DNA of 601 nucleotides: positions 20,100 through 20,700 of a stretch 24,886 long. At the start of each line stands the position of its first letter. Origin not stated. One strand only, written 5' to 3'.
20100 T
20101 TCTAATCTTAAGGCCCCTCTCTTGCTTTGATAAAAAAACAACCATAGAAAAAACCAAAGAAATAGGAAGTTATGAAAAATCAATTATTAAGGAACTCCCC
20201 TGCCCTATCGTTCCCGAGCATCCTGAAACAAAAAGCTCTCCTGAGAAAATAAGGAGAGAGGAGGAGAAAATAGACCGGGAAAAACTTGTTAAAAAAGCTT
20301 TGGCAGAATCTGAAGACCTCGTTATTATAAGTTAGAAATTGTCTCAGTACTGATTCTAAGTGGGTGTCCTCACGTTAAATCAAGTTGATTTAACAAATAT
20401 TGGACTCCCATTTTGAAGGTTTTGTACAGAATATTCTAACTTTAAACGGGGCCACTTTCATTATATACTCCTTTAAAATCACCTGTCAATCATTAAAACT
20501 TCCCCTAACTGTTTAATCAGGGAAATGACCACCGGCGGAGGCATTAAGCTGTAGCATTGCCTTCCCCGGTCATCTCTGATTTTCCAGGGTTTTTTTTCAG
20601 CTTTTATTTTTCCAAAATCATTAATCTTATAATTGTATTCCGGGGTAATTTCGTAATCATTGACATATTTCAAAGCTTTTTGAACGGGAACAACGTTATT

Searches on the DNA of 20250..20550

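Call 56: search_rna_families(source=window, start=20250, end=20550, threshold=evalue, max_evalue=1)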
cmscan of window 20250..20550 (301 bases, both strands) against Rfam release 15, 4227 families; matches with E-value up to 1: 1.
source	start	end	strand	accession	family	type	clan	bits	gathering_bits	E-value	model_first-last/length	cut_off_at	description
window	20387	20490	-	RF02554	ppoRNA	Gene; rRNA;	-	18.2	99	0.78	1-98/98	no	mt-5S-like P. polycephalum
